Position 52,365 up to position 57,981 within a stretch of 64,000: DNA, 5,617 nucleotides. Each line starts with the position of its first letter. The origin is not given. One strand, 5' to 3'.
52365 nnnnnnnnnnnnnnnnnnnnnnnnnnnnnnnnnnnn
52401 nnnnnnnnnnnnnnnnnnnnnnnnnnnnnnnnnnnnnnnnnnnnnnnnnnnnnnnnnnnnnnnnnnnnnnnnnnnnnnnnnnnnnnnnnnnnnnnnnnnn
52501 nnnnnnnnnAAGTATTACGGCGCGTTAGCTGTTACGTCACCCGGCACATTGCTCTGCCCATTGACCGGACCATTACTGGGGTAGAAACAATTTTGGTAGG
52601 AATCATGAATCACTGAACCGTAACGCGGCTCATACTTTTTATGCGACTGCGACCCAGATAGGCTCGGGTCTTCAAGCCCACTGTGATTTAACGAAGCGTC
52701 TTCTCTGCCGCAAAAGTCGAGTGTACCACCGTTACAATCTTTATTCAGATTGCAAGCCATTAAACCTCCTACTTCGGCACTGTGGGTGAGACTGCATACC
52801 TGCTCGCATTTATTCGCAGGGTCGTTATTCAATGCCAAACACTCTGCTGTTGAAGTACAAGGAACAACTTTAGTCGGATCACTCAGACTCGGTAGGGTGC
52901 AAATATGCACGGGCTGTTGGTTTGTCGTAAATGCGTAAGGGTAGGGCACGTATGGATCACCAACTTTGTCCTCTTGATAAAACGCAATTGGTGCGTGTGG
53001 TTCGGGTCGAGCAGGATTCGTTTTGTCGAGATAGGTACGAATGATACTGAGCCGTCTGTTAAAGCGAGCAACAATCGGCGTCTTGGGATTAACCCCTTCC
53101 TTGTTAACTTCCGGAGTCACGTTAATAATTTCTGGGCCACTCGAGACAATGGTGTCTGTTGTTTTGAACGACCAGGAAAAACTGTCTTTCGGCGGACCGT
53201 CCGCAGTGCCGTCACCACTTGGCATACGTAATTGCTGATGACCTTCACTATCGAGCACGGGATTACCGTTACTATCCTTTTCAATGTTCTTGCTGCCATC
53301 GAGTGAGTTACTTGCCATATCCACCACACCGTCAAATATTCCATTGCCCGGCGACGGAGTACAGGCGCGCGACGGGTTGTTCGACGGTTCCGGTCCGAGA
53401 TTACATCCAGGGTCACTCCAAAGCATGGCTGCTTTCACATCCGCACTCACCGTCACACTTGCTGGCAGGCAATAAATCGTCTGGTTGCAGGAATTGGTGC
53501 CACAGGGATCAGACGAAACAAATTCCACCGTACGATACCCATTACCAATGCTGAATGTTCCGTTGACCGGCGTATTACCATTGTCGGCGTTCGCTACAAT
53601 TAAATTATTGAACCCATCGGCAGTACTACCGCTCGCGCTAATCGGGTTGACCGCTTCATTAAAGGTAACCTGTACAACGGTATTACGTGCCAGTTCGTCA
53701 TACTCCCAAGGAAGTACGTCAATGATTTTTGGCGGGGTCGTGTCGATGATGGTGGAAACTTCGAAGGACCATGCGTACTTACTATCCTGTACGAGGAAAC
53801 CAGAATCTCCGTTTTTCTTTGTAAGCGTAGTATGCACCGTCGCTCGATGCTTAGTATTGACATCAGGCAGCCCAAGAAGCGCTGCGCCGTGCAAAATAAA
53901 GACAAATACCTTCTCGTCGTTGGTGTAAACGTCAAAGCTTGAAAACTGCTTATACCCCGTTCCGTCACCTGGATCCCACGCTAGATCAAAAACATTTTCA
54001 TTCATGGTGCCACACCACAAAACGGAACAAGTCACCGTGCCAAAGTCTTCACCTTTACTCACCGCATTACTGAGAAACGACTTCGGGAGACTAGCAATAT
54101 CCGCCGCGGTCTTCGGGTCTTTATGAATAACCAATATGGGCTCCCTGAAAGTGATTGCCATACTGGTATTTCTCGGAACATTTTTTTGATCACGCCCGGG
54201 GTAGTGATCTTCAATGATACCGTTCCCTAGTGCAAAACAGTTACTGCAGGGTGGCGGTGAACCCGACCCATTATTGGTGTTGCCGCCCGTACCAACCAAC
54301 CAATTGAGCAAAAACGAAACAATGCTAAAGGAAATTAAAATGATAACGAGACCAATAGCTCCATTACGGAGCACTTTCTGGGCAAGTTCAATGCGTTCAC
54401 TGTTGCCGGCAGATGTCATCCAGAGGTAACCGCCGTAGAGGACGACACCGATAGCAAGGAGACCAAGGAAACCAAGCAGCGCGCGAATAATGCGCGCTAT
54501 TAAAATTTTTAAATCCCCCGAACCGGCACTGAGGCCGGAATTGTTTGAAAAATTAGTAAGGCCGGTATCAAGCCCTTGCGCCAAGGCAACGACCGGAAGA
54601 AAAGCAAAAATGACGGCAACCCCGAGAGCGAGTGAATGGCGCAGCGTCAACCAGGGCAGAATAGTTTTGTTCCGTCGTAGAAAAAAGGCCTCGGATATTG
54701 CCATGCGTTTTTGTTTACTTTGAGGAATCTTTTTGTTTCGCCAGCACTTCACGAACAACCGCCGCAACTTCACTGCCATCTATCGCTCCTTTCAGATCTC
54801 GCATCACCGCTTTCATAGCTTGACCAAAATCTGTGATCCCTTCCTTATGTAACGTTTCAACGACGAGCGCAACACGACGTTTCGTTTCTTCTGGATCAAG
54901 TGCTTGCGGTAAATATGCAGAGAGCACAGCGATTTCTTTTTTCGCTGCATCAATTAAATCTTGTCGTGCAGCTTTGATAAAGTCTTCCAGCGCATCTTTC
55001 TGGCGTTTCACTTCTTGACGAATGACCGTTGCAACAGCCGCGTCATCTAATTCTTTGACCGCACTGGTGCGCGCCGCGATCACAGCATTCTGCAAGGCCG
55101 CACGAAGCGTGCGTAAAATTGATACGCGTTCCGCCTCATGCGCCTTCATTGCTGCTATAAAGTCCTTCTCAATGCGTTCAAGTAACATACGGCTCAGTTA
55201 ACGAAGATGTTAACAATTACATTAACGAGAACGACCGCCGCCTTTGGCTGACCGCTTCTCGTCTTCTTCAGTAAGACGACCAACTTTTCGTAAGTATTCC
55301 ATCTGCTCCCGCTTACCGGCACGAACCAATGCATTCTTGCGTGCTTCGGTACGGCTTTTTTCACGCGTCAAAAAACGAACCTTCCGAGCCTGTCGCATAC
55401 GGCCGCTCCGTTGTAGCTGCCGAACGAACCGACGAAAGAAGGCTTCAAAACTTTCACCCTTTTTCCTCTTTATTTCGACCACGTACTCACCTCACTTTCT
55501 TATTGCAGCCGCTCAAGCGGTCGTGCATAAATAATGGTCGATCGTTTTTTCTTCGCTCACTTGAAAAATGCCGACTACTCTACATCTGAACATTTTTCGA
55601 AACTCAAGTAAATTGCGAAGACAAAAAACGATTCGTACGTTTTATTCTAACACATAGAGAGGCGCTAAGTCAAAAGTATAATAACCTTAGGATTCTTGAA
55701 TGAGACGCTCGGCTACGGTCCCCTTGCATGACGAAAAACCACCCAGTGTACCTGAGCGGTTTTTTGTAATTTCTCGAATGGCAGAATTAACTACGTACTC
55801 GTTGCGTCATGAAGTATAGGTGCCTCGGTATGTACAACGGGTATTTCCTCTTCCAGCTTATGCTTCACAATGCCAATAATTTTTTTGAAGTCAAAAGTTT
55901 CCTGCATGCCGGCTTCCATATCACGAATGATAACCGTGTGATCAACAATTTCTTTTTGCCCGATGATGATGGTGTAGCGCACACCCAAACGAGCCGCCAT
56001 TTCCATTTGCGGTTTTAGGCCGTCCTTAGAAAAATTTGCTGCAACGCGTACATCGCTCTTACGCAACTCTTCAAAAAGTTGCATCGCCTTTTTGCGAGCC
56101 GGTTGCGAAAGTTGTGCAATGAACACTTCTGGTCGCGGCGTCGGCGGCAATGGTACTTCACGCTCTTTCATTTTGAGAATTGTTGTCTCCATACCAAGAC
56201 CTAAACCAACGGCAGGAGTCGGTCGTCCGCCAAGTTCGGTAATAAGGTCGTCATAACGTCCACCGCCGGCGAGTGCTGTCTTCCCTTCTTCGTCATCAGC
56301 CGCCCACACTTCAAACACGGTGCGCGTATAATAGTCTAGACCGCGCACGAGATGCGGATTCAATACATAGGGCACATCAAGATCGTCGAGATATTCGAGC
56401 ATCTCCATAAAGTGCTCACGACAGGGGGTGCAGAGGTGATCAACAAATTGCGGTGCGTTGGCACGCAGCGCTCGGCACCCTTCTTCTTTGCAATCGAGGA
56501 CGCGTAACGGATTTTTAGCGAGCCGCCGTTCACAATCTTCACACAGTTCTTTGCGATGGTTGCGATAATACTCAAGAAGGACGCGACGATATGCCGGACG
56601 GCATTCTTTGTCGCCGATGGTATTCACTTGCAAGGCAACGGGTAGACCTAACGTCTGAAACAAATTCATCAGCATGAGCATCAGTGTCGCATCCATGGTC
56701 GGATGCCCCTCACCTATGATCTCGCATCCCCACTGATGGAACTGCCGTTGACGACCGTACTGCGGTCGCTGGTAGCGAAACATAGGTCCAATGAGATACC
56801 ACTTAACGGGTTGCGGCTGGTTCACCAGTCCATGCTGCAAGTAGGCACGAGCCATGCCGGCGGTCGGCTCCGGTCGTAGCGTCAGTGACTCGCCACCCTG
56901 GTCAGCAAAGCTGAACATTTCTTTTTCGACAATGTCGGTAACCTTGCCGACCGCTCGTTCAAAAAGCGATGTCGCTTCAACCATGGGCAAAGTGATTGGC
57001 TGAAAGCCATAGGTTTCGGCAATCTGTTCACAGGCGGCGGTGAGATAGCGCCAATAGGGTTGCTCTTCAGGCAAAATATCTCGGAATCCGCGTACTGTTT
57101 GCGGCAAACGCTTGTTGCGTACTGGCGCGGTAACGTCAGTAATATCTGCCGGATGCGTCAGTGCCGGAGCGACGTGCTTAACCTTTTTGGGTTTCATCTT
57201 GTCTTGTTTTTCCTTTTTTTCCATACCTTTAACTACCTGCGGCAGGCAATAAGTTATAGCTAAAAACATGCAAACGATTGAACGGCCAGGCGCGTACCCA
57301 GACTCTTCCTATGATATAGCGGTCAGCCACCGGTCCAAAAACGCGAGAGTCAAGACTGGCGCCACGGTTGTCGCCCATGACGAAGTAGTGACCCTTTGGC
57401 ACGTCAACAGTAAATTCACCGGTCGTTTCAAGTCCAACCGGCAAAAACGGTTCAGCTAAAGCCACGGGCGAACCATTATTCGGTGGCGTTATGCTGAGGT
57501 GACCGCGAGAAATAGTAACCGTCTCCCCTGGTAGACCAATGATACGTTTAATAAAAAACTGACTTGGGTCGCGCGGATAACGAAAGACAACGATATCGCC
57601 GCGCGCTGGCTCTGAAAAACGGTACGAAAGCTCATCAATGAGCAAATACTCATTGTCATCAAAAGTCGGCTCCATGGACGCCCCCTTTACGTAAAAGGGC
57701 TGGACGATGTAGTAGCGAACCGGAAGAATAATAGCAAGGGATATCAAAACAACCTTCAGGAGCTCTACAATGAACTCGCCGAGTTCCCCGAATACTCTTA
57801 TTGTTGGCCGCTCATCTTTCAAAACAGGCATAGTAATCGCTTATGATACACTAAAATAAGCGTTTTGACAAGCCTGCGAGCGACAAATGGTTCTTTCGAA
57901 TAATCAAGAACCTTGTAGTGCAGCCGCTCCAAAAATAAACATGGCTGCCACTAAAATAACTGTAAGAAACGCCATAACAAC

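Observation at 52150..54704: The giant protein and its upstream neighbour share an N-terminal pilin-like signal-peptide plus two-helix anchor module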

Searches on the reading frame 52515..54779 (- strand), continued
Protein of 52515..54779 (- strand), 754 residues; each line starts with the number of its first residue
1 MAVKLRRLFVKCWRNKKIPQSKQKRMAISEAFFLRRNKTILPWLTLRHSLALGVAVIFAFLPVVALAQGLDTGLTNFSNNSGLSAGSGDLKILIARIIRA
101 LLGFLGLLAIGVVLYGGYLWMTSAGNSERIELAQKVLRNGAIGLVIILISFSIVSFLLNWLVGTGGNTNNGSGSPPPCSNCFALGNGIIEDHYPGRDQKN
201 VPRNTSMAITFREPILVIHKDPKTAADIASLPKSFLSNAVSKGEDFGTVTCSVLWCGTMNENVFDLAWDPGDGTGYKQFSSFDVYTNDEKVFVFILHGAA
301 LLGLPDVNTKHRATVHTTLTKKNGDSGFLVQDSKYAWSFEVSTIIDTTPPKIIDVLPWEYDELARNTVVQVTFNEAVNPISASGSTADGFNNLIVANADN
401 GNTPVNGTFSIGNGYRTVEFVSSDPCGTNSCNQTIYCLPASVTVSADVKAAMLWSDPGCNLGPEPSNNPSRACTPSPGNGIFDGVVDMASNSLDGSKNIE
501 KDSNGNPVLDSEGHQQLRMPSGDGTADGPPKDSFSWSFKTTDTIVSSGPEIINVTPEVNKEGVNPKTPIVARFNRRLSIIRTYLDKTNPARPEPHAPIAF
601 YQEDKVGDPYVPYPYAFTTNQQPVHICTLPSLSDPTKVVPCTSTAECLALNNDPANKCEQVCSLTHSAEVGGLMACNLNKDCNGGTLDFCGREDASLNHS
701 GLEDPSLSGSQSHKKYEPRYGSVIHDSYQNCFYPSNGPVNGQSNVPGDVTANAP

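Call 70: predict_structure(alignment_id=A3)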
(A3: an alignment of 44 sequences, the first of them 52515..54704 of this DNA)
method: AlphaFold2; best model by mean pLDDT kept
length: 729 residues; sequences in the alignment: 44
mean_pLDDT: 81.1   pTM: 0.73
mean pLDDT of the five models: 81.1, 80.0, 78.2, 78.1, 76.9
residues with pLDDT >= 90: 350; 70-90: 211; 50-70: 72; < 50: 96
segments of 3 or more residues with pLDDT < 50: 1-5, 11-14, 37-60, 139-150, 630-642, 645-661, 713-729
pLDDT, mean of each block of 10 residues (from residue 1): 48 50 71 56 42 45 63 80 87 86 86 87 81 61 37 59 89 95 95 95 93 96 92 96 92 91 96 89 96 94 84 95 97 93 97 97 96 97 96 98 89 98 98 94 94 89 97 94 91 93 97 95 87 86 91 89 78 88 85 87 70 73 57 43 44 42 74 84 66 88 83 42 36
secondary structure, 60 per line:
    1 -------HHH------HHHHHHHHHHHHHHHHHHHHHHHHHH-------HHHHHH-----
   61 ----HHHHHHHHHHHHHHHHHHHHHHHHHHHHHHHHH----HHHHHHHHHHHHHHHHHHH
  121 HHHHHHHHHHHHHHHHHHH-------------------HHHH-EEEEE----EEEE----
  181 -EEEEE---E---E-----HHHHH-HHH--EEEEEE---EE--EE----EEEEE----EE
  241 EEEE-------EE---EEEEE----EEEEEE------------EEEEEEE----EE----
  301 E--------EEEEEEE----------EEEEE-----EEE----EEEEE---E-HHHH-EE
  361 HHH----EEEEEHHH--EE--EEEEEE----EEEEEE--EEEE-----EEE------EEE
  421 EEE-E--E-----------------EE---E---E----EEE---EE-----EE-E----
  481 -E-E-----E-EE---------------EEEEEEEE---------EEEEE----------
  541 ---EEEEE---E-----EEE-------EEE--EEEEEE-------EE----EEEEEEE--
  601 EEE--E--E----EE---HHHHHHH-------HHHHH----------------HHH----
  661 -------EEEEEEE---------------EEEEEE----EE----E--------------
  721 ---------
elements in order (helices of 4 or more, strands of 3 or more residues): H17-42 H50-55 H65-97 H102-139 H159-162 E164-168 E173-176 E182-186 H200-204 E211-216 E230-234 E239-244 E257-261 E266-271 E284-290 E310-316 E327-331 E337-339 E344-348 H354-357 E368-372 E382-387 E392-397 E400-403 E409-411 E418-423 E460-462 E509-516 E526-530 E544-548 E558-560 E568-570 E573-578 E592-598 E601-603 H619-625 H633-637 E668-674 E690-695

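Call 73: fold_search(model_id=the predicted structure, library=pdb)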
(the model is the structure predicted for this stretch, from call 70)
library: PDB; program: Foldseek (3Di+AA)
matches with E <= 10: 446; with E <= 0.001: 18
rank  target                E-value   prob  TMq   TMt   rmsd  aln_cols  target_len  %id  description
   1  5du7_A                3.7e-06  1.00  0.12  0.23  21.7       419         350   11  Crystal structure of ldtMt2 at 1.79 Angstrom resolution (released 2016-09-28)
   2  4qr7                  4.1e-06  1.00  0.12  0.23  22.0       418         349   10  Structure and specificity of L-D-Transpeptidase from Mycobacterium tuberculosis and antibiotic resistance: Calcium bindi (released 2015-07-29)
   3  5uwv_B                4.1e-06  1.00  0.12  0.24  21.9       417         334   10  Crystal structure of Mycobacterium abscessus L,D-transpeptidase 2 (released 2017-08-16)
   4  4qrb                  4.6e-06  1.00  0.12  0.24  21.5       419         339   11  Structure and specificity of L-D-Transpeptidase from Mycobacterium tuberculosis and antibiotic resistance: Calcium bindi (released 2015-12-23)
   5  4hu2                  7.1e-06  1.00  0.11  0.36  13.0       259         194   10  Crystal structure of LdtMt2, a L,D-transpeptidase from Mycobacterium tuberculosis: domain A and B (released 2012-12-12)
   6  8pxy_A                7.1e-06  1.00  0.12  0.23  21.7       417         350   10  Crystal structure of the transpeptidase LdtMt2 C354S mutant from Mycobacterium tuberculosis in complex with natural su (released 2024-08-07)
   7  5du7_C                7.1e-06  1.00  0.12  0.23  22.3       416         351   11  Crystal structure of ldtMt2 at 1.79 Angstrom resolution (released 2016-09-28)
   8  8a1m_A                7.9e-06  1.00  0.11  0.22  21.9       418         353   11  Crystal structure of the transpeptidase LdtMt2 from Mycobacterium tuberculosis in complex with maleimide analogue 4 (released 2023-06-14)
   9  3vyn_B                9.9e-06  1.00  0.12  0.22  22.0       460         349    8  Crystal structure of Mycobacterium tuberculosis L,D-transpeptidase LdtMt2 N55 truncation mutant (resideus 55-408) (released 2013-06-19)
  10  3q2v_A                1.3e-04  0.41  0.10  0.12  41.0       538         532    9  Crystal structure of mouse E-cadherin ectodomain (released 2011-04-06)
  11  3q2w_A                1.5e-04  0.41  0.10  0.12  44.8       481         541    9  Crystal structure of mouse N-cadherin ectodomain (released 2011-02-23)
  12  4uj6                  2.4e-04  0.66  0.12  0.13  29.4       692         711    9  Structure of surface layer protein SbsC, domains 1-6 (released 2016-04-27)
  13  8c8k_A                2.7e-04  0.89  0.11  0.25  16.1       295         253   10  In vitro structure of the Nitrosopumilus maritimus S-layer - Six-fold symmetry (C6) (released 2024-04-10)
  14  4uic                  3.7e-04  0.66  0.12  0.12  29.3       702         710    8  Crystal structure of the S-layer protein rSbsC(31-844) (released 2016-04-13)
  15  9g93_G                6.1e-04  0.69  0.09  0.21  19.9       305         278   11  CryoET structure of the in vitro grown Bacillus anthracis Sap S-layer (released 2024-12-18)
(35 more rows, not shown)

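Call 83: list_cluster_members(proteins=[P0122, P0001, P0121, P0296])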
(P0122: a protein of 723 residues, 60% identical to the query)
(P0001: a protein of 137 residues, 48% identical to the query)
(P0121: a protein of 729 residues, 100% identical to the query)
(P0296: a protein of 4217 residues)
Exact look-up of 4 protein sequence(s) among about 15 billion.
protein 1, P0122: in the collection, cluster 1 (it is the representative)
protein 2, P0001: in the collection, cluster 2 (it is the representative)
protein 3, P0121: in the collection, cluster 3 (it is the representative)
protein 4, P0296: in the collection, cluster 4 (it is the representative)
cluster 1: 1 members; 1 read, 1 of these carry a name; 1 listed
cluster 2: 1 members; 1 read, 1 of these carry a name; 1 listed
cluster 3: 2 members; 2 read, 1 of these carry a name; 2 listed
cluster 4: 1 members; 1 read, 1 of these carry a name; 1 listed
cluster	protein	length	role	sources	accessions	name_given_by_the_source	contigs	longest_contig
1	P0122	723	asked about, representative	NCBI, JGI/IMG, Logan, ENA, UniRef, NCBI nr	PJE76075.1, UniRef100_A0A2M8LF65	hypothetical protein COV04_00905 [Candidatus Uhrbacteria bacterium ... | SbsA Ig-like domain-containing protein n=1 Tax=Candidatus Uhrbacteria bacterium ... | MAG: hypothetical protein COV04_00905 [Candidatus Uhrbacteria bacterium ...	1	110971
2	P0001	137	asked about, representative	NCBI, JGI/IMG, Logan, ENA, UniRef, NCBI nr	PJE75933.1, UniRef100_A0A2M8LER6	hypothetical protein COV04_02135 [Candidatus Uhrbacteria bacterium ... | Uncharacterized protein n=1 Tax=Candidatus Uhrbacteria bacterium ... | MAG: hypothetical protein COV04_02135 [Candidatus Uhrbacteria bacterium ...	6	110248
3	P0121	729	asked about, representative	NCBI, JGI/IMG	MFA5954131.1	MAG: hypothetical protein WC817_01160 [Patescibacteria group bacterium] | hypothetical protein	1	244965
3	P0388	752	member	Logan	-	-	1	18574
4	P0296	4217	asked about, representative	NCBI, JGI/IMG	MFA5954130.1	MAG: Ig-like domain-containing protein [Patescibacteria group bacterium] | hypothetical protein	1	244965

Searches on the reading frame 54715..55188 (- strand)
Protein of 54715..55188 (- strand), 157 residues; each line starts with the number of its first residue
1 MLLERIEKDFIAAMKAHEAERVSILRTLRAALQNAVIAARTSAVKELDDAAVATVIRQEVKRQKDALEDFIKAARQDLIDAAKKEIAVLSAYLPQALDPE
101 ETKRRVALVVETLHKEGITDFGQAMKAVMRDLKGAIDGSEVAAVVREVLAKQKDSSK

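Call 10: search_protein_families(library=pfam, proteins=[window:54715-55188:-], max_evalue=0.01)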
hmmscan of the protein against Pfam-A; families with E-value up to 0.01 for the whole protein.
window:54715-55188:- (157 aa): 1 family
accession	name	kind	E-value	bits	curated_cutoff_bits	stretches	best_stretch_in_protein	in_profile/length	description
PF09424.15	YqeY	-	3.3e-37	128.2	27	1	4-149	2-143/143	Yqey-like protein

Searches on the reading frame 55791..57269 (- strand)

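Call 10: search_protein_families(library=pfam, proteins=[window:55791-57269:-], max_evalue=0.01)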
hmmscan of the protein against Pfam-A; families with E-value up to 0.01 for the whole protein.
window:55791-57269:- (492 aa): 4 families
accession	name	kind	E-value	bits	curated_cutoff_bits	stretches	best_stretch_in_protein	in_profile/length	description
PF13393.11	tRNA-synt_His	-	8.1e-42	144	25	1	61-361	1-306/308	Histidyl-tRNA synthetase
PF00587.30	tRNA-synt_2b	-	2.4e-13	51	29.3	1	119-324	1-123/179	tRNA synthetase class II core domain (G, H, P, S and T)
PF03129.25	HGTP_anticodon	-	1.8e-12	47.6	21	1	382-469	2-92/94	Anticodon binding domain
PF01409.25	tRNA-synt_2d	-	0.0045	16.9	19.8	1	116-209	65-156/246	tRNA synthetases class II core domain (F)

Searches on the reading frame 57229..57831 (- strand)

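Call 10: search_protein_families(library=pfam, proteins=[window:57229-57831:-], max_evalue=0.01)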
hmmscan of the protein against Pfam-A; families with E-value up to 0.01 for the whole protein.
window:57229-57831:- (200 aa): 2 families
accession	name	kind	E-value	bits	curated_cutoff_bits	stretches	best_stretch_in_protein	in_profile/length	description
PF10502.14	Peptidase_S26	-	3.2e-44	151.3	22.9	1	22-182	2-168/168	Signal peptidase, peptidase S26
PF00717.28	Peptidase_S24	-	2.9e-06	27.4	23.3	1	47-104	39-88/116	Peptidase S24-like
